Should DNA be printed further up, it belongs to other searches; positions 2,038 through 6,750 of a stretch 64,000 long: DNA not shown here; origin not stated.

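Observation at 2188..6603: Carbohydrate esterase physically fused to a PVC-type dehydrogenase / HEAT / CBM / cytochrome c protein inside a xylan operon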

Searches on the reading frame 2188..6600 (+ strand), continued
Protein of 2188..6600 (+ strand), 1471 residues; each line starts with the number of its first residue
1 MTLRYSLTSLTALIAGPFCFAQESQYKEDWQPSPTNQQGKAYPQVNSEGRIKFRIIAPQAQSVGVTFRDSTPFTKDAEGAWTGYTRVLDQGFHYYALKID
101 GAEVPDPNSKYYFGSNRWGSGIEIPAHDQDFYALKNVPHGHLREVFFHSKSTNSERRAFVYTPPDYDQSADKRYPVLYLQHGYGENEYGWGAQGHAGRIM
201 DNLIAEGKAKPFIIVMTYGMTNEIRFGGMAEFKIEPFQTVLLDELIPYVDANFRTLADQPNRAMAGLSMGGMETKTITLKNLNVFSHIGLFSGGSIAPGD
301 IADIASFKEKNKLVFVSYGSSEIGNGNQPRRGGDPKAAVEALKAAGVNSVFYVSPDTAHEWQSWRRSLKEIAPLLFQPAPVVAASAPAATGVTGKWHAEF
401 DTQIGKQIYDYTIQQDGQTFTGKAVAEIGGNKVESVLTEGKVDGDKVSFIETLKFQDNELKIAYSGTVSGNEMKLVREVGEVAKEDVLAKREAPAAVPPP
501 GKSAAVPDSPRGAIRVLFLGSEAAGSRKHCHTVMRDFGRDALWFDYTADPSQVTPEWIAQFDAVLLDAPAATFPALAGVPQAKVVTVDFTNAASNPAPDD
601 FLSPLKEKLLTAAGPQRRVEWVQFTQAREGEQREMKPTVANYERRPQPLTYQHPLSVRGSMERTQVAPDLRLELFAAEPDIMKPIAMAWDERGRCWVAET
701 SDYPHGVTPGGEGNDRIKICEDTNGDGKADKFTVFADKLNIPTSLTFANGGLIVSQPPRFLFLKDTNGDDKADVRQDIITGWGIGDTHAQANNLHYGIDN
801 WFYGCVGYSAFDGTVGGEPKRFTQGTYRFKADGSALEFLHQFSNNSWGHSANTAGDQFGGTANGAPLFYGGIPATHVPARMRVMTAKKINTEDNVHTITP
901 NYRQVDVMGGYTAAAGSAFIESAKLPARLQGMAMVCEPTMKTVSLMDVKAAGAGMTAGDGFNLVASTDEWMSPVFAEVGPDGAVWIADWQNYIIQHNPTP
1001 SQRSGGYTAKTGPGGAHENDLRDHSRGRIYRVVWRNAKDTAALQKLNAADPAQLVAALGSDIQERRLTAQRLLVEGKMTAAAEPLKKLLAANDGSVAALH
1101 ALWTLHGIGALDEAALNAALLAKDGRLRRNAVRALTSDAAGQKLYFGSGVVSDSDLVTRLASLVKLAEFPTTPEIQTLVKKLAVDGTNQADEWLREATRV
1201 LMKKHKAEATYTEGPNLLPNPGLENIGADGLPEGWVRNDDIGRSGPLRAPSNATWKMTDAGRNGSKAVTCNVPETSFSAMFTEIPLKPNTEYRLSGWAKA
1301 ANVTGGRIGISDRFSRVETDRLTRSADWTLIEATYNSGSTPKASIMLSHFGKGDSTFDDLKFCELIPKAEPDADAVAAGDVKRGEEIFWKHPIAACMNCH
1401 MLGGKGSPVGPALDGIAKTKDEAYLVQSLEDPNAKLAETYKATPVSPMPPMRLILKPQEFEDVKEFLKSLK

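Call 9: find_homologous_proteins(query=window:2188-6600:+, max_evalue=1e-10)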
Query window:2188-6600:+ (1471 aa): 1042 proteins with E <= 1e-10 among 8000 candidates; the best 120 are listed.
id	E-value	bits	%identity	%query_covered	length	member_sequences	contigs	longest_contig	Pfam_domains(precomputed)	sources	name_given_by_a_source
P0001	0.0e+0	3420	100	100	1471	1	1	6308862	PF00756.27,PF23500.2,PF00034.27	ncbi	-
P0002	0.0e+0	3196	92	100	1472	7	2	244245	PF00756.27,PF23500.2,PF00034.27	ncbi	-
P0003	0.0e+0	3110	90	100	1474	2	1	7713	PF00756.27,PF23500.2,PF00034.27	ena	-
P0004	0.0e+0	3104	90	100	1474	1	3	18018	PF00756.27,PF23500.2,PF00034.27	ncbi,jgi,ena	jgi:putative membrane-bound dehydrogenase-like protein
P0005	0.0e+0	3101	90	100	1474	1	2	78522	PF00756.27,PF23500.2,PF00034.27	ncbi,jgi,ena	jgi:putative membrane-bound dehydrogenase-like protein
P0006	0.0e+0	3101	90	100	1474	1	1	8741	PF00756.27,PF23500.2,PF00034.27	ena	-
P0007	0.0e+0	3096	90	100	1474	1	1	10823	PF00756.27,PF23500.2,PF00034.27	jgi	jgi:putative membrane-bound dehydrogenase-like protein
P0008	0.0e+0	3094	89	100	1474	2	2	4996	PF00756.27,PF23500.2,PF00034.27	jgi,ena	jgi:putative membrane-bound dehydrogenase-like protein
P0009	0.0e+0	3092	89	100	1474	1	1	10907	PF00756.27,PF23500.2,PF00034.27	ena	-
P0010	0.0e+0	3090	89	100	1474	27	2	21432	PF00756.27,PF23500.2,PF00034.27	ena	-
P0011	0.0e+0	3086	89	100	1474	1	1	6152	PF00756.27,PF23500.2,PF00034.27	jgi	jgi:putative membrane-bound dehydrogenase-like protein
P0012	0.0e+0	2874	83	100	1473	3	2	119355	PF00756.27,PF23500.2,PF00034.27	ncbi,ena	-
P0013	0.0e+0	2671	78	72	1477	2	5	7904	PF00756.27,PF23500.2,PF00034.27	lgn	-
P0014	0.0e+0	2607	81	65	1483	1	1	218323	PF00756.27,PF23500.2,PF00034.27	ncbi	-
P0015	0.0e+0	2604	83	65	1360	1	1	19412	PF00756.27,PF23500.2,PF00034.27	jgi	jgi:putative membrane-bound dehydrogenase-like protein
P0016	0.0e+0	2600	79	66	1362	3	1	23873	PF00756.27,PF23500.2,PF00034.27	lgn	-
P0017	0.0e+0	2553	74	100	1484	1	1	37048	PF00756.27,PF23500.2,PF00034.27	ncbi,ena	-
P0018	0.0e+0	2527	73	100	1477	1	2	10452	PF00756.27,PF23500.2,PF00034.27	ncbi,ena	-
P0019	0.0e+0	2525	73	100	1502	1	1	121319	PF00756.27,PF23500.2,PF02018.24,PF00034.27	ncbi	ncbi:MAG: PVC-type heme-binding CxxCH protein [Verrucomicrobiota bacterium]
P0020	0.0e+0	2422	70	99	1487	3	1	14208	PF00756.27,PF23500.2,PF02018.24,PF00034.27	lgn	-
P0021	0.0e+0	2371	75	65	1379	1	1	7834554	PF00756.27,PF23500.2,PF00034.27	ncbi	ncbi:PVC-type heme-binding CxxCH protein [Verrucomicrobiota bacterium sgz303538]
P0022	0.0e+0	2339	80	65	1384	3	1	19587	PF00756.27,PF23500.2,PF00034.27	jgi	jgi:putative membrane-bound dehydrogenase-like protein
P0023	0.0e+0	2332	73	66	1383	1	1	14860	PF00756.27,PF23500.2,PF00034.27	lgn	-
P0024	0.0e+0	2248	85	67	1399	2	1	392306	PF00756.27,PF23500.2,PF00034.27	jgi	jgi:putative membrane-bound dehydrogenase-like protein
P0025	0.0e+0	2118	89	69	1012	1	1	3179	PF00756.27,PF23500.2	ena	-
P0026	0.0e+0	1293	85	32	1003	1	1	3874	PF00756.27,PF23500.2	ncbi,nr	ncbi:MAG: enterochelin esterase-like enzyme, partial [Verrucomicrobiales bacterium]|nr:enterochelin 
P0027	0.0e+0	1087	85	32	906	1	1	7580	PF00756.27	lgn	-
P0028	0.0e+0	1060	56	32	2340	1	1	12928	PF00756.27,PF23500.2,PF06283.18,PF13442.12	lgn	-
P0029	1.8e-295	1002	74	25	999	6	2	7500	PF00756.27,PF23500.2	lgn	-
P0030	9.0e-287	973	58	15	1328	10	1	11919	PF00756.27,PF12146.16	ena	-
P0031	7.0e-284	963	61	14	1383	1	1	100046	PF00756.27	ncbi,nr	ncbi:MAG: hypothetical protein JXR23_08390 [Pontiellaceae bacterium]|nr:hypothetical protein [Pontie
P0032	2.1e-275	935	55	24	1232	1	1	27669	PF00756.27,PF12146.16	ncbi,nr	ncbi:MAG: hypothetical protein JXR40_12940 [Pontiellaceae bacterium]|nr:hypothetical protein [Pontie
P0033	9.6e-266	903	66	35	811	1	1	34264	PF00756.27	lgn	-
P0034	6.4e-245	834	77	19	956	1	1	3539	PF00756.27,PF00155.28,PF23500.2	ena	-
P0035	1.4e-240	820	63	34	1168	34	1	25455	PF00756.27,PF00331.27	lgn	-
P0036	1.8e-239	816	65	33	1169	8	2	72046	PF00756.27,PF00331.27,PF12697.14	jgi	jgi:GH35 family endo-1,4-beta-xylanase/enterochelin esterase-like enzyme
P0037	2.4e-239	816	63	33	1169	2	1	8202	PF00756.27,PF00331.27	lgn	-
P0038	9.2e-239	814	64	33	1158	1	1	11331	PF00756.27,PF00331.27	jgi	jgi:GH35 family endo-1,4-beta-xylanase/enterochelin esterase-like enzyme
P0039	1.3e-238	813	65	32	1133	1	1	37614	PF00756.27,PF00331.27,PF12146.16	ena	-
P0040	7.7e-237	807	64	33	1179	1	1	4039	PF00756.27,PF00331.27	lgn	-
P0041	1.3e-236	807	64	32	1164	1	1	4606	PF00756.27,PF00331.27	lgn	-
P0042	3.1e-236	805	65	32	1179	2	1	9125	PF00756.27,PF00331.27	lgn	-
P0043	6.6e-236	804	66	32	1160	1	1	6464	PF00756.27,PF00331.27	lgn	-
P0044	8.0e-236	804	66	32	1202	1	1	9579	PF00756.27,PF00331.27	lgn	-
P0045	8.1e-236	804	62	33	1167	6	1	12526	PF00756.27,PF00331.27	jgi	jgi:GH35 family endo-1,4-beta-xylanase/enterochelin esterase-like enzyme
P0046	2.4e-235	802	58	33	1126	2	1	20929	PF00756.27,PF12146.16,PF11721.15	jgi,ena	-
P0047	3.3e-235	802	61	32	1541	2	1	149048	PF00756.27,PF00331.27,PF03629.25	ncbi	-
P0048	3.6e-235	802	62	33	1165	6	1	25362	PF00756.27,PF00331.27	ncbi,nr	ncbi:MAG TPA: endo-1,4-beta-xylanase [Pirellulales bacterium]|nr:endo-1,4-beta-xylanase [Pirellulale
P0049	7.3e-235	801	63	33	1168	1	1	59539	PF00756.27,PF00331.27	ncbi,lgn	-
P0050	1.9e-234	799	63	33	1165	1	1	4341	PF00756.27,PF00331.27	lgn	-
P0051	4.7e-234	798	63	33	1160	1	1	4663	PF00756.27,PF00331.27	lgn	-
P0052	6.6e-234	798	53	34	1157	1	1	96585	PF00756.27,PF12146.16,PF11721.15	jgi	jgi:enterochelin esterase-like enzyme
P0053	7.3e-234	798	67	27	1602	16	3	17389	PF00756.27,PF02018.24,PF06964.19,PF22848.3,PF11721.15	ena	-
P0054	3.7e-233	795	65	32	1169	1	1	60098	PF00756.27,PF00331.27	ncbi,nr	ncbi:MAG: endo-1,4-beta-xylanase [Planctomyces sp.]|nr:endo-1,4-beta-xylanase [Planctomyces sp.]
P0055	4.5e-233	795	63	32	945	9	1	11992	PF00756.27,PF00331.27,PF12146.16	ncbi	-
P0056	5.4e-233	795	64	32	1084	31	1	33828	PF00756.27,PF03629.25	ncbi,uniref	ncbi:alpha/beta hydrolase-fold protein [Rhodopirellula bahusiensis]|uniref:alpha/beta hydrolase-fold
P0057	3.4e-232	792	62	34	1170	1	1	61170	PF00756.27,PF00331.27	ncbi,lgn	-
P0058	6.3e-232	791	62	33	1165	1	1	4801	PF00756.27,PF00331.27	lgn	-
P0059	1.8e-231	790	64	32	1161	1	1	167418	PF00756.27,PF00331.27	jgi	jgi:GH35 family endo-1,4-beta-xylanase/enterochelin esterase-like enzyme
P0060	2.0e-231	789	65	32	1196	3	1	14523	PF00756.27,PF00331.27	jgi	jgi:GH35 family endo-1,4-beta-xylanase/enterochelin esterase-like enzyme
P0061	2.1e-231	789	63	32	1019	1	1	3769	PF00756.27,PF00331.27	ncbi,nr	ncbi:MAG: endo-1,4-beta-xylanase, partial [Planctomycetaceae bacterium]|nr:endo-1,4-beta-xylanase [P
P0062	6.0e-230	785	61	33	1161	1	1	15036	PF00756.27,PF00331.27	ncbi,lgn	-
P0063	1.0e-229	784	63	32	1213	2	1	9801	PF00756.27,PF00331.27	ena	-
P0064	3.8e-227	775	62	32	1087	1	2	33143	PF00756.27,PF03629.25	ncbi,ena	-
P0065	2.5e-226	773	62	33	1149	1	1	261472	PF00756.27,PF00331.27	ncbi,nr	ncbi:MAG: hypothetical protein F9B45_08815 [Phycisphaera sp. RhM]|nr:hypothetical protein [Phycispha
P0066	8.2e-226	771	50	44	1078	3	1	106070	PF00756.27,PF03629.25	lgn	-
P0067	1.3e-225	770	63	32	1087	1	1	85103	PF00756.27,PF03629.25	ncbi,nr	ncbi:MAG: hypothetical protein KDB22_00250 [Planctomycetales bacterium]|nr:hypothetical protein [Pla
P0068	1.6e-225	770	53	34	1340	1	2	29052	PF00756.27,PF12819.14,PF11721.15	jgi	jgi:enterochelin esterase-like enzyme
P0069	2.2e-225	769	62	32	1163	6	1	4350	PF00756.27,PF00331.27,PF12697.14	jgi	-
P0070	1.9e-224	766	62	32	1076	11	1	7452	PF00756.27,PF03629.25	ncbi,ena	-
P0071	3.5e-224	765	61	32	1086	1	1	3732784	PF00756.27,PF03629.25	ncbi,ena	-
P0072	1.1e-223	764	61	32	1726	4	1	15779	PF00756.27,PF12740.15,PF00331.27,PF03629.25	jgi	jgi:GH35 family endo-1,4-beta-xylanase/enterochelin esterase-like enzyme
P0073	1.3e-223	764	62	32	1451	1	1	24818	PF00756.27,PF12740.15,PF00331.27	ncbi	-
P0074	1.9e-223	763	61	33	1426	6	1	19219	PF00756.27,PF12740.15,PF00331.27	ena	-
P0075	5.3e-223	762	61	32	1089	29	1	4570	PF00756.27,PF03629.25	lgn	-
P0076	1.3e-222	760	58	35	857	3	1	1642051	PF00756.27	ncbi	-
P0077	1.6e-222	760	60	32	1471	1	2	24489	PF00756.27,PF12740.15,PF00331.27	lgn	-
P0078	1.8e-222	760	62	32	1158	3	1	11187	PF00756.27,PF00331.27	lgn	-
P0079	2.9e-222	759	59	34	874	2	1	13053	PF00756.27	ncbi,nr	ncbi:MAG: hypothetical protein KDA91_13960, partial [Planctomycetaceae bacterium]|nr:hypothetical pr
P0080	4.4e-222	758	60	33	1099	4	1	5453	PF00756.27,PF12740.15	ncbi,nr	ncbi:MAG: hypothetical protein JNM43_22985 [Planctomycetaceae bacterium]|nr:hypothetical protein [Pl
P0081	6.6e-222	758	61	32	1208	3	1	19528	PF00756.27,PF00331.27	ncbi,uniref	ncbi:endo-1,4-beta-xylanase [Stieleria mannarensis]|uniref:endo-1,4-beta-xylanase n=1 Tax=Stieleria 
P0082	1.6e-220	753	60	33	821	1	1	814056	PF00756.27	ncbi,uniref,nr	ncbi:esterase [Roseiconus nitratireducens]|uniref:Esterase n=1 Tax=Roseiconus nitratireducens TaxID=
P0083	3.9e-220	752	58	34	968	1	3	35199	PF00756.27,PF12146.16,PF11721.15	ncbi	-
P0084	7.6e-220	751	60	32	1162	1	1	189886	PF00756.27,PF00331.27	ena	-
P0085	1.0e-219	751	62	32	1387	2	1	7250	PF00756.27,PF12740.15,PF03629.25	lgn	-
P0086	1.2e-219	750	54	33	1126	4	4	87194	PF00756.27,PF12146.16,PF11721.15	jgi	-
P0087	1.1e-217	744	62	32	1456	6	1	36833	PF00756.27,PF12740.15,PF00331.27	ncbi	-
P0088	1.2e-217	744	60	32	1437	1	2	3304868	PF00756.27,PF12740.15,PF00331.27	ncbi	-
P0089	1.4e-217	744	62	32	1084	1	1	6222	PF00756.27,PF03629.25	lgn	-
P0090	1.9e-217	743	74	24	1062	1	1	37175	PF00756.27,PF00331.27,PF12697.14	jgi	jgi:GH35 family endo-1,4-beta-xylanase/enterochelin esterase-like enzyme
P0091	4.3e-217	742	57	34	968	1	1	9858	PF00756.27,PF12146.16,PF11721.15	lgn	-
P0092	1.7e-216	740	61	32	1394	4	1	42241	PF00756.27,PF12740.15,PF03629.25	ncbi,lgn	-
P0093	3.2e-216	739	73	24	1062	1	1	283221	PF00756.27,PF00331.27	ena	-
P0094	6.1e-216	738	74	24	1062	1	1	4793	PF00756.27,PF00331.27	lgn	-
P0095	1.4e-215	737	74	24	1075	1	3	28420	PF00756.27,PF00331.27,PF12697.14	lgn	-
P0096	1.9e-215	736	56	33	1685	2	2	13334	PF00756.27,PF06964.19,PF22848.3,PF12146.16,PF11721.15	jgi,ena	-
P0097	6.4e-215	735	58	33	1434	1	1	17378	PF00756.27,PF12740.15,PF00331.27,PF01738.25,PF12146.16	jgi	jgi:GH35 family endo-1,4-beta-xylanase/enterochelin esterase-like enzyme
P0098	8.6e-215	734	75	24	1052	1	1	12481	PF00756.27,PF00331.27,PF12697.14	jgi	jgi:GH35 family endo-1,4-beta-xylanase/enterochelin esterase-like enzyme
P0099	1.9e-214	733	68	26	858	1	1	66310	PF00756.27,PF11721.15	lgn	-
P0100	4.2e-214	732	70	25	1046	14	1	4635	PF00756.27,PF00331.27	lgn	-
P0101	5.8e-214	732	75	24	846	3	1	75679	PF01047.29,PF00756.27,PF12802.14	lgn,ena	-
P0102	7.5e-214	731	60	32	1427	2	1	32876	PF00756.27,PF12740.15,PF00331.27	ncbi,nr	ncbi:endo-1,4-beta-xylanase [Rubripirellula amarantea]|nr:endo-1,4-beta-xylanase [Rubripirellula ama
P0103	1.8e-213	730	74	24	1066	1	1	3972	PF00756.27,PF00331.27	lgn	-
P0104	2.7e-213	729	74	24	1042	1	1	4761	PF00756.27,PF00331.27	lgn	-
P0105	2.9e-213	729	73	24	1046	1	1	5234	PF00756.27,PF00331.27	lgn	-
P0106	4.8e-213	729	73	24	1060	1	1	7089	PF00756.27,PF00331.27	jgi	jgi:GH35 family endo-1,4-beta-xylanase/enterochelin esterase-like enzyme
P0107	7.1e-213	728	71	25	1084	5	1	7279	PF00756.27,PF00331.27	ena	-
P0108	1.9e-212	727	58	33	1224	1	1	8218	PF00756.27,PF00331.27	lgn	-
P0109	2.0e-212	726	67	26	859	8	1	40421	PF00756.27,PF11721.15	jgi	jgi:enterochelin esterase-like enzyme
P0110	2.2e-212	726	73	24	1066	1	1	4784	PF00756.27,PF00331.27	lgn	-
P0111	8.4e-212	724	69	25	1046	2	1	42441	PF00756.27,PF00331.27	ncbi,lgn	-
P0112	1.1e-211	724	58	33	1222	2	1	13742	PF00756.27,PF00331.27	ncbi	-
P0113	1.8e-211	723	68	27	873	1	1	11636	PF00756.27,PF11721.15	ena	-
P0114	1.1e-210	721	61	26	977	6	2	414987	PF00756.27,PF11721.15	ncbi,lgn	-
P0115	1.6e-210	720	69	26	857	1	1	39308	PF00756.27,PF11721.15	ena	-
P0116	4.3e-210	719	57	34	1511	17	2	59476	PF00756.27,PF00331.27,PF03629.25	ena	-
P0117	7.6e-210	718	56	33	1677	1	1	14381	PF00756.27,PF06964.19,PF22848.3,PF11721.15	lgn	-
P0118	1.4e-209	717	73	24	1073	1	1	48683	PF00756.27,PF00331.27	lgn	-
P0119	6.6e-209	715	69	26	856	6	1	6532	PF00756.27,PF11721.15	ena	-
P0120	4.0e-208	712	53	34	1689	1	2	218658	PF00756.27,PF02018.24,PF06964.19,PF22848.3,PF12146.16,PF11721.15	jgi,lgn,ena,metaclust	metaclust:\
